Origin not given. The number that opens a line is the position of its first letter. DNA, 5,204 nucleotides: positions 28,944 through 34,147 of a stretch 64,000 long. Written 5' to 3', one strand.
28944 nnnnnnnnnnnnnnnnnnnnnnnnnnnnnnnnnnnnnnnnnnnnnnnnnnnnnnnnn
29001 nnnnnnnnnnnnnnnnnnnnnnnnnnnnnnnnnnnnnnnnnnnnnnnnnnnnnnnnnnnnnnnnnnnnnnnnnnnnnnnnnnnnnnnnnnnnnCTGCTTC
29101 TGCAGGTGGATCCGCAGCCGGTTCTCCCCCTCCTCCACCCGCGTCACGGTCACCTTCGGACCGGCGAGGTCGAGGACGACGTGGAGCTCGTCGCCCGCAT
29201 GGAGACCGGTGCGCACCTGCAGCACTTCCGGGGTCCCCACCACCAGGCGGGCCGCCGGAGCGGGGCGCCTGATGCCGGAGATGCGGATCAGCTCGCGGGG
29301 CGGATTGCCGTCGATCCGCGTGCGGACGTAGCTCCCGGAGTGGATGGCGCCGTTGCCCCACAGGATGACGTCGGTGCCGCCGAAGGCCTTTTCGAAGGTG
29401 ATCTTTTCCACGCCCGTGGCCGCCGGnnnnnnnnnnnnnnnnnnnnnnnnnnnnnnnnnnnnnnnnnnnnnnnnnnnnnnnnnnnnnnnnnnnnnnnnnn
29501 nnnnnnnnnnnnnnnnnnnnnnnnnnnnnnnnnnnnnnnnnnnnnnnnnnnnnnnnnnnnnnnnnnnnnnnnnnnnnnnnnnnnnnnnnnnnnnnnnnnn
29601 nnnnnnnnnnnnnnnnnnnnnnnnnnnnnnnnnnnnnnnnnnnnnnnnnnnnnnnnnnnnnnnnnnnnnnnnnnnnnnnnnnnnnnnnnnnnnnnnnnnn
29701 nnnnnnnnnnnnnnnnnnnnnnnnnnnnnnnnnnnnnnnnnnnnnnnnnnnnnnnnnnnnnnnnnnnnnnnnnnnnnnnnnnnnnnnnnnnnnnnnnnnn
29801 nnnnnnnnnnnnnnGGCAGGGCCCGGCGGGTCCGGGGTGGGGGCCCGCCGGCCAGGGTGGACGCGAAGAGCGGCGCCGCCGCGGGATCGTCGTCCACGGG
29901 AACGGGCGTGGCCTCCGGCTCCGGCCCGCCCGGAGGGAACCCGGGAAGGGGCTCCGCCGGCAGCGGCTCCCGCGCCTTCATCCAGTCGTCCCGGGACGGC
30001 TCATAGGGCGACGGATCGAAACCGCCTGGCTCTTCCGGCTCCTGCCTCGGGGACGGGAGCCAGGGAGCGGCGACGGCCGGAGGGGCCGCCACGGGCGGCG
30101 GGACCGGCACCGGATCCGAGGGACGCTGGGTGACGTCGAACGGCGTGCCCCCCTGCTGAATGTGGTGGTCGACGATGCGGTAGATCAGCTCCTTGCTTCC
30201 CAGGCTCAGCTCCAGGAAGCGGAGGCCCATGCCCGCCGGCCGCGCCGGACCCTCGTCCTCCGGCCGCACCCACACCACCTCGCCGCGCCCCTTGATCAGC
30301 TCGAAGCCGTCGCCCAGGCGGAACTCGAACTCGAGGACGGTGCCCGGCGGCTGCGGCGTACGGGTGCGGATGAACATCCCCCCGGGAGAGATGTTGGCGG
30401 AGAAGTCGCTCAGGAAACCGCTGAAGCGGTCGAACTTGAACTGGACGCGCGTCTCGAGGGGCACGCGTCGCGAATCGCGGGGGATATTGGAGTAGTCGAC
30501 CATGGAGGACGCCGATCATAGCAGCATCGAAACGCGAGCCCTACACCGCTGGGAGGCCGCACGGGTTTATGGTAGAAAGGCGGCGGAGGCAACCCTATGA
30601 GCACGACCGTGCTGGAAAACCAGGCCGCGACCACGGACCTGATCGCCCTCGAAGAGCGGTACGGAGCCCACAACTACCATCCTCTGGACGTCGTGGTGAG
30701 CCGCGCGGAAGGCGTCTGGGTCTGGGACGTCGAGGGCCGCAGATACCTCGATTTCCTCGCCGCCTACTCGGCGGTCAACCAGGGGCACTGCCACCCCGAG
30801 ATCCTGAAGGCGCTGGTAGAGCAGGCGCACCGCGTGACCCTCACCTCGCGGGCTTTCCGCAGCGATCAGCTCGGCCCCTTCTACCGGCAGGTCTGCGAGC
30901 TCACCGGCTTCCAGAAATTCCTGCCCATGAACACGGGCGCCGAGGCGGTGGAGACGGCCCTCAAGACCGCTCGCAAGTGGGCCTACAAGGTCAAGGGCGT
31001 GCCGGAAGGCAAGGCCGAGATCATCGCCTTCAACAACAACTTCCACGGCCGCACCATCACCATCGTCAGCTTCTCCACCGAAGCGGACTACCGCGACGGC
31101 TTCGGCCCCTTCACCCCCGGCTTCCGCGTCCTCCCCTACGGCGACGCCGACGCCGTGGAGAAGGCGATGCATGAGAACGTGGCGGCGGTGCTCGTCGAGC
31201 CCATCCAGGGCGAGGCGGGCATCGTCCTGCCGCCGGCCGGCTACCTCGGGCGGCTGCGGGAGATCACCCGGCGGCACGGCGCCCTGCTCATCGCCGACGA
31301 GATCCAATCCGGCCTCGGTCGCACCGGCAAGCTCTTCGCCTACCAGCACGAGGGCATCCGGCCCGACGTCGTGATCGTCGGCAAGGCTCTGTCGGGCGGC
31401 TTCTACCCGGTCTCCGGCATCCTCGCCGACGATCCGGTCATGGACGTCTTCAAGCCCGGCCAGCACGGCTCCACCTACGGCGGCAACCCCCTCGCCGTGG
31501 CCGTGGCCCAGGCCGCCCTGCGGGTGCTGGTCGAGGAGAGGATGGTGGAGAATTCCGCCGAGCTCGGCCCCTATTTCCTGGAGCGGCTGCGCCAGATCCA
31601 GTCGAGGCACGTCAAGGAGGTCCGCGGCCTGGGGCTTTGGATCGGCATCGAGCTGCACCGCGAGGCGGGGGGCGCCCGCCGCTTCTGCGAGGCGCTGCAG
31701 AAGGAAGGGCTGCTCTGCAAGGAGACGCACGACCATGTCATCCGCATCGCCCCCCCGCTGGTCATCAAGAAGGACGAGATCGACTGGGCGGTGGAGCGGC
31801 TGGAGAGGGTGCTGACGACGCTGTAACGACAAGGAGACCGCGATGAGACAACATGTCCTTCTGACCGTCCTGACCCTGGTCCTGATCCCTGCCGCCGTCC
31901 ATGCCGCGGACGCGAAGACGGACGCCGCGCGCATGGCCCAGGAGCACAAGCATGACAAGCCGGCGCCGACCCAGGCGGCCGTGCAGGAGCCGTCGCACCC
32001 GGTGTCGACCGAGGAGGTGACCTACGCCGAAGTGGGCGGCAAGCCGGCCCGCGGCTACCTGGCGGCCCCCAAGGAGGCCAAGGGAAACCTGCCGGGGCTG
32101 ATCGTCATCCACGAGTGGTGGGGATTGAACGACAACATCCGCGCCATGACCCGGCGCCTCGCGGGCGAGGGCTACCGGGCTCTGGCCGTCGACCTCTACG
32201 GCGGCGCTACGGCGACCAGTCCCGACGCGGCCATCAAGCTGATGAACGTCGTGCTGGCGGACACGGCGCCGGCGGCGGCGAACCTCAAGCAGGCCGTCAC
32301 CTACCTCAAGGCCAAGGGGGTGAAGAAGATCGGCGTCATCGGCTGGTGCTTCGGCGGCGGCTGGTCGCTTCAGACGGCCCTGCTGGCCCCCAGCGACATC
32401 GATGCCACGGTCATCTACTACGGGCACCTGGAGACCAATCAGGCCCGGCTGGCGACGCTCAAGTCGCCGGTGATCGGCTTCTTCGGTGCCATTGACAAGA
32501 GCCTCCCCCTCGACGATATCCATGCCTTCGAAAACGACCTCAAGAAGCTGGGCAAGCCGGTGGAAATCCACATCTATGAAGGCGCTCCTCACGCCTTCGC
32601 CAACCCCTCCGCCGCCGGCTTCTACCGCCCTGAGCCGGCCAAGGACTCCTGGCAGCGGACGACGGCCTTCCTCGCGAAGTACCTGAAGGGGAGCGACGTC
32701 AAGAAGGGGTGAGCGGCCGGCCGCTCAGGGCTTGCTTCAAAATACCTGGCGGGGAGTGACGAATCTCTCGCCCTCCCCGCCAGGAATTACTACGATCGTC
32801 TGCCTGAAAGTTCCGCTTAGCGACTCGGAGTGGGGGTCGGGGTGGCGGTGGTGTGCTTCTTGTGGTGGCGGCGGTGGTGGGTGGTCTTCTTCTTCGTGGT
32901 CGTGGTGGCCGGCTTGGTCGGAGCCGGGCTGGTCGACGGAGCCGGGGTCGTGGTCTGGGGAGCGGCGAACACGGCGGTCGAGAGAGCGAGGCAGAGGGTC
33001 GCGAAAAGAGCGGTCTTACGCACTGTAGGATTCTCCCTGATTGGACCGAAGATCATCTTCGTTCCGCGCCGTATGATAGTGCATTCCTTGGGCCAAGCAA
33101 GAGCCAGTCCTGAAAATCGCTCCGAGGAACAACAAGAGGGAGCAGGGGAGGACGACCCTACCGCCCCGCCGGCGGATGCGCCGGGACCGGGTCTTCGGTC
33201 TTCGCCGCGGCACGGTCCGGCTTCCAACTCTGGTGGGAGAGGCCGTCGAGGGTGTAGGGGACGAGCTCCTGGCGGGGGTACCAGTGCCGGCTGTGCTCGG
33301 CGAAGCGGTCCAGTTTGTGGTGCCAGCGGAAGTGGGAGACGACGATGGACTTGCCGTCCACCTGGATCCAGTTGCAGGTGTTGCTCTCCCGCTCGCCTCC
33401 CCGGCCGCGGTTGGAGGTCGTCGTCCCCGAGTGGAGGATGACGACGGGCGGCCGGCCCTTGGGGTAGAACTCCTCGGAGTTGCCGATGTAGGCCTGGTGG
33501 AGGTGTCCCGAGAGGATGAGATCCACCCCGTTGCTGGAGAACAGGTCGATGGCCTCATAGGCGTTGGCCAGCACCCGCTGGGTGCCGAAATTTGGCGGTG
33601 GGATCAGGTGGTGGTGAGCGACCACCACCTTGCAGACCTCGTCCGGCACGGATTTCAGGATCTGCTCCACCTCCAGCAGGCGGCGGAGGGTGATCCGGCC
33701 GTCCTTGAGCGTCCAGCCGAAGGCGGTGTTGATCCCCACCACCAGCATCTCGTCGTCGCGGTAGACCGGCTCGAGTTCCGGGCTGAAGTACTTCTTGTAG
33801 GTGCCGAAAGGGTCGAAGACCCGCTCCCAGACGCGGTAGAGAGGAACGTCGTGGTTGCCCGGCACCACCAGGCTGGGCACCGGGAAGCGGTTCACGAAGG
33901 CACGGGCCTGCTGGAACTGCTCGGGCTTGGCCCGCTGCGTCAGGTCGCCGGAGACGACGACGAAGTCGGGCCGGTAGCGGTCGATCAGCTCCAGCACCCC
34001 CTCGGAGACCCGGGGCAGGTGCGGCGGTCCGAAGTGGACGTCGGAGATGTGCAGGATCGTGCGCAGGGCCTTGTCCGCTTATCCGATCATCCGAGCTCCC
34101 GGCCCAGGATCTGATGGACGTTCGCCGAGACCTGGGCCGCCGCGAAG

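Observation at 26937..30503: Operon coupling a PilZ-AMIN fusion protein, an AMIN-less AmiC-type amidase and a MamK-family actin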

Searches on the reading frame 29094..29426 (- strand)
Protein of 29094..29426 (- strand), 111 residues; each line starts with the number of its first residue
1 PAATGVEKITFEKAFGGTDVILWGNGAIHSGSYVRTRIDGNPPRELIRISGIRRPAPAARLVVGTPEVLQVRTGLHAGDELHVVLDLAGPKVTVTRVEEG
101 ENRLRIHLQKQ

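Call 6: search_protein_families(library=pfam, proteins=[window:29094-29426:-], max_evalue=10)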
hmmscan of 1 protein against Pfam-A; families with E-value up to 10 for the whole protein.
seq(111 aa): 2 families
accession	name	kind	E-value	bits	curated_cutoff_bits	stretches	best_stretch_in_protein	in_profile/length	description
PF13629.12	T2SS-T3SS_pil_N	-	0.0095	16.1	23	1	52-72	15-35/72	Pilus formation protein N terminal region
PF11741.13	AMIN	-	0.047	14.2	20.5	1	41-106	30-99/101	AMIN domain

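Call 14: search_solved_structures(query=A1, max_evalue=10, show_alignments=3)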
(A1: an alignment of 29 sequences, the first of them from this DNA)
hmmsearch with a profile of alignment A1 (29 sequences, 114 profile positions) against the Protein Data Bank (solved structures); distinct sequences matched with E-value up to 10: 3.
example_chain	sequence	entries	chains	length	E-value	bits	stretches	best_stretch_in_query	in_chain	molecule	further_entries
6xi1_AAA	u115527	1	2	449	0.017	18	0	10-55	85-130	Flagellin hook IN motif family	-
5brj_A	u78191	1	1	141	0.91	12.5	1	42-99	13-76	Two component response regulator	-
9ygm_Lc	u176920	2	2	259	1.1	12.3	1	46-95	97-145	60S ribosomal protein uL30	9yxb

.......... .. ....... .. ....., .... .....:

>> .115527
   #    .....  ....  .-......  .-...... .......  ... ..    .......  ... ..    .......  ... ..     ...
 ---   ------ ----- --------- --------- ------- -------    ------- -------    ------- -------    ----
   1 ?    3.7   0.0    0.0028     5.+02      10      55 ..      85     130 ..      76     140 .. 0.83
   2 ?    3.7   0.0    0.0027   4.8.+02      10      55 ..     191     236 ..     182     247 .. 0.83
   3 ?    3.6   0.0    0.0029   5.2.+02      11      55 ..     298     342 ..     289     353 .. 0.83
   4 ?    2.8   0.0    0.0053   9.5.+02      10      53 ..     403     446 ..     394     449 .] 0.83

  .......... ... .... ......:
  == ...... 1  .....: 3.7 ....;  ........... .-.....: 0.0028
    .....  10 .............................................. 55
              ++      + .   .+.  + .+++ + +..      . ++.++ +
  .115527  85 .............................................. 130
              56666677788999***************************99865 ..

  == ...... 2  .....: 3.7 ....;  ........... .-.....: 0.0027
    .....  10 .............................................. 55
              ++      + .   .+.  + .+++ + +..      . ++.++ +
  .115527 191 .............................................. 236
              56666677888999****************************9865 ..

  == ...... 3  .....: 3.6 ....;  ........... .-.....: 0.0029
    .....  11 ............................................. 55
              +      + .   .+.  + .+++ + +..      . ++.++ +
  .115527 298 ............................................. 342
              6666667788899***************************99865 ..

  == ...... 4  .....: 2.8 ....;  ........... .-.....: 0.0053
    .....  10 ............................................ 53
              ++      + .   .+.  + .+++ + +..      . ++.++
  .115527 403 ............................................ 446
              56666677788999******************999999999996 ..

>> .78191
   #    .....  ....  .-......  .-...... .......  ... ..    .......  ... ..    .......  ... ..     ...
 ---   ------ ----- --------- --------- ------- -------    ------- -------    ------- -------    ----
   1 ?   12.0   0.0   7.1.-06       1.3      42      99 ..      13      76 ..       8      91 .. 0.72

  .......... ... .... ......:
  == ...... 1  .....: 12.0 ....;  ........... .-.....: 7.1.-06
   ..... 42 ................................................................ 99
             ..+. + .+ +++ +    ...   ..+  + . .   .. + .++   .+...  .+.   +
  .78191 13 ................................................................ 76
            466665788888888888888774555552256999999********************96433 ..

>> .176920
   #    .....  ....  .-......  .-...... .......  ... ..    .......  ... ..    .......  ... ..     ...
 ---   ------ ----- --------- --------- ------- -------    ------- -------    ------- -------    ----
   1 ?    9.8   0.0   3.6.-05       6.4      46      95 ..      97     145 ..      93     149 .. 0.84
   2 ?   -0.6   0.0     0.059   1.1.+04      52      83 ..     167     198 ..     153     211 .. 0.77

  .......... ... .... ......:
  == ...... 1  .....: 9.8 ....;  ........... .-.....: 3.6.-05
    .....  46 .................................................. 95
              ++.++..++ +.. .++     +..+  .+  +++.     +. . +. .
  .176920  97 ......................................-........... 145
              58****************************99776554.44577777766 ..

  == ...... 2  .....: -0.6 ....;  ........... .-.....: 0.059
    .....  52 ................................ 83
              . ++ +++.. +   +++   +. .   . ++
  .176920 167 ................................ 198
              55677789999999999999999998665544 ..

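Call 19: predict_structure(alignment_id=A1)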
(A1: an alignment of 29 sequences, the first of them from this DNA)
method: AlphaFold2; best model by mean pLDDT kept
length: 111 residues; sequences in the alignment: 29
mean_pLDDT: 95.2   pTM: 0.87
mean pLDDT of the five models: 95.2, 94.4, 93.1, 92.5, 91.8
residues with pLDDT >= 90: 101; 70-90: 10; 50-70: 0; < 50: 0
segments of 3 or more residues with pLDDT < 50: none
pLDDT, mean of each block of 10 residues (from residue 1): 95 96 93 94 96 92 97 95 98 96 96 85
secondary structure, 60 per line:
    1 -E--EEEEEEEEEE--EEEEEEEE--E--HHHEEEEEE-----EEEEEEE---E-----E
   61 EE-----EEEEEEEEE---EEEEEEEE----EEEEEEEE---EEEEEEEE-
elements in order: E5-14 E17-24 E33-38 E44-50 E60-62 E68-76 E80-87 E92-99 E103-110

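Call 21: fold_search(model_id=the predicted structure, library=pdb)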
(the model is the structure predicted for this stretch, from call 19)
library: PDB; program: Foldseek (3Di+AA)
matches with E <= 10: 421; with E <= 0.001: 0
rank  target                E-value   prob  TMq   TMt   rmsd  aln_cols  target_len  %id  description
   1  4bin                  4.5e-03  1.00  0.66  0.23   4.7       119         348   18  Crystal structure of the E. coli N-acetylmuramoyl-L-alanine amidase AmiC (released 2013-08-21)
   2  3jc8_Qa               5.5e-02  1.00  0.70  0.20   2.7       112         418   17  Architectural model of the type IVa pilus machine in a piliated state (released 2016-03-16)
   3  4av2_A                5.8e-02  1.00  0.63  0.29   3.4       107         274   12  Single particle electron microscopy of PilQ dodecameric complexes from Neisseria meningitidis. (released 2012-10-17)
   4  4aqz_MODEL_1_A        1.2e-01  1.00  0.63  0.52   3.8       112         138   12  B2 domain of Neisseria meningitidis Pilus assembly protein PilQ (released 2012-10-17)
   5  7qb6_A                1.9e-01  0.13  0.20  0.15  13.8       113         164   12  Crystal Structure of Medicago truncatula Nodulin 13 (MtN13) in complex with 3-carboxybenzophenone (released 2022-10-26)
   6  1xdf_A                2.5e-01  0.07  0.16  0.12  13.6       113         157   15  Crystal structure of pathogenesis-related protein LlPR-10.2A from yellow lupine (released 2005-02-15)
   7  4m9b_A                2.7e-01  0.08  0.16  0.13  13.7       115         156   12  Crystal structure of Apo Ara h 8 (released 2013-11-27)
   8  4rzk_A                2.8e-01  0.35  0.31  0.38   9.6        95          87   13  Crystal structure of Sulfolobus solfataricus Hsp20.1 ACD (released 2015-12-23)
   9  7ck4_A                3.9e-01  0.90  0.54  0.56  12.8       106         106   11  Structural and functional analysis of small heat shock protein from Synechococcus phage S-ShM2 (released 2021-07-21)
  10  1icx                  4.5e-01  0.06  0.16  0.13  13.8       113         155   12  CRYSTAL STRUCTURE OF PATHOGENESIS-RELATED PROTEIN LLPR10.1A FROM YELLOW LUPINE (released 2002-07-10)
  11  3w1z_B                4.8e-01  0.51  0.42  0.34   8.0       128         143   10  Heat shock protein 16.0 from Schizosaccharomyces pombe (released 2013-03-13)
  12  7ru4_L                5.0e-01  0.08  0.17  0.18  12.2        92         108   14  CC6.33 IgG in complex with SARS-CoV-2-6P-Mut7 S protein (RBD/Fv local refinement) (released 2022-08-24)
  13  2qim                  5.3e-01  0.08  0.20  0.15  13.1       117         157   14  Crystal Structure of Pathogenesis-related Protein LlPR-10.2B from yellow lupine in complex with Cytokinin (released 2008-04-29)
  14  1ifv_A                5.3e-01  0.06  0.16  0.13  12.9       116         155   11  CRYSTAL STRUCTURE OF PATHOGENESIS-RELATED PROTEIN LLPR10.1B FROM YELLOW LUPINE (released 2002-07-10)
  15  7pcf_E                5.6e-01  0.20  0.34  0.15  12.3       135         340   14  Human methemoglobin bound to Staphylococcus aureus hemophore IsdB (released 2022-04-13)
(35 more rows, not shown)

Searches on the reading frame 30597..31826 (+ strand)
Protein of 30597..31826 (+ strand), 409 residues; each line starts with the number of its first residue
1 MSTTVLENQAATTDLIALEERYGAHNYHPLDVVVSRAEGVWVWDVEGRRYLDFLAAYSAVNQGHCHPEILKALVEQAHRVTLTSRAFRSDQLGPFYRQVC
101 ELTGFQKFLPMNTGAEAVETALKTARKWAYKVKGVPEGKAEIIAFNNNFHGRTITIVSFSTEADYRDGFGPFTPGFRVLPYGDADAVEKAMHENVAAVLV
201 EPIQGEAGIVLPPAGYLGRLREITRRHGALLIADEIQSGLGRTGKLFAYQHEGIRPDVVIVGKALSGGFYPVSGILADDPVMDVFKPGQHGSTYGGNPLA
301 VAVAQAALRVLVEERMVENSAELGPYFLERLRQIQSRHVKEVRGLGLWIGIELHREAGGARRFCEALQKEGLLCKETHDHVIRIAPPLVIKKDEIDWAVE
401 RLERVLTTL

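Call 44: search_protein_families(library=pfam, proteins=[window:30597-31826:+], max_evalue=0.001)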
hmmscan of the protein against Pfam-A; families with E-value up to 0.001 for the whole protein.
window:30597-31826:+ (409 aa): 1 family
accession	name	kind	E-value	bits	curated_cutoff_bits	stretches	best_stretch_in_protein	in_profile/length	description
PF00202.27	Aminotran_3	-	3.7e-134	447.9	30.5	1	22-406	1-403/403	Aminotransferase class-III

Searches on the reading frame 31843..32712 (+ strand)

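Call 44: search_protein_families(library=pfam, proteins=[window:31843-32712:+], max_evalue=0.001)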
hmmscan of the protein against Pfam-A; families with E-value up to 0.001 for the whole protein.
window:31843-32712:+ (289 aa): 7 families
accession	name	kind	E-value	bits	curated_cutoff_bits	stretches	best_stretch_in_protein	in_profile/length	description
PF01738.24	DLH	-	1.6e-50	172.1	21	1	70-281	2-217/217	Dienelactone hydrolase family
PF12740.14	PETase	-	1.1e-06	28.7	28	1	38-188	9-151/263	PET hydrolase-like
PF00561.26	Abhydrolase_1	-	1.1e-05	25.7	25.8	1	90-202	14-113/245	alpha/beta hydrolase fold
PF07859.19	Abhydrolase_3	-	0.00011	22.4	25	0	223-253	179-209/210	alpha/beta hydrolase fold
PF02230.22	Abhydrolase_2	-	0.00021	21.6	23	1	141-252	83-201/217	Phospholipase/Carboxylesterase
PF00326.27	Peptidase_S9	-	0.00071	19.6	22.6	0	206-282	143-211/213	Prolyl oligopeptidase family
PF05448.18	AXE1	-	0.00074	18.8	21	0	46-127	46-126/321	Acetyl xylan esterase (AXE1)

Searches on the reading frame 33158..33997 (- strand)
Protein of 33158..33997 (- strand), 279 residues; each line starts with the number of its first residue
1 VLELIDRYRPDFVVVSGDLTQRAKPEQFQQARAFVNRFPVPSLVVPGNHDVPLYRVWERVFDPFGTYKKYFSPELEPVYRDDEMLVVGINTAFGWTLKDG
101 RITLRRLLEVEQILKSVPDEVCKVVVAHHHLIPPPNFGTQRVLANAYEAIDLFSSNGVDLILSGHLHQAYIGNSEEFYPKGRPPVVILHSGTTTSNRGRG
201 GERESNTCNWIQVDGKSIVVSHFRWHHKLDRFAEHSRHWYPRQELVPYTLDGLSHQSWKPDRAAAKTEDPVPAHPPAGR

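Call 44: search_protein_families(library=pfam, proteins=[window:33158-33997:-], max_evalue=0.001)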
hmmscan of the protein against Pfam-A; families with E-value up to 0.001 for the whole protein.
window:33158-33997:- (279 aa): 2 families
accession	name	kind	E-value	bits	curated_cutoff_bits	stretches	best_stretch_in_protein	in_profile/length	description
PF00149.33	Metallophos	-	3.1e-15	57.6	21.5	1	5-168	26-190/191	Calcineurin-like phosphoesterase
PF12850.12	Metallophos_2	-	1.4e-06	28.8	27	1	2-175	20-125/154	Calcineurin-like phosphoesterase superfamily domain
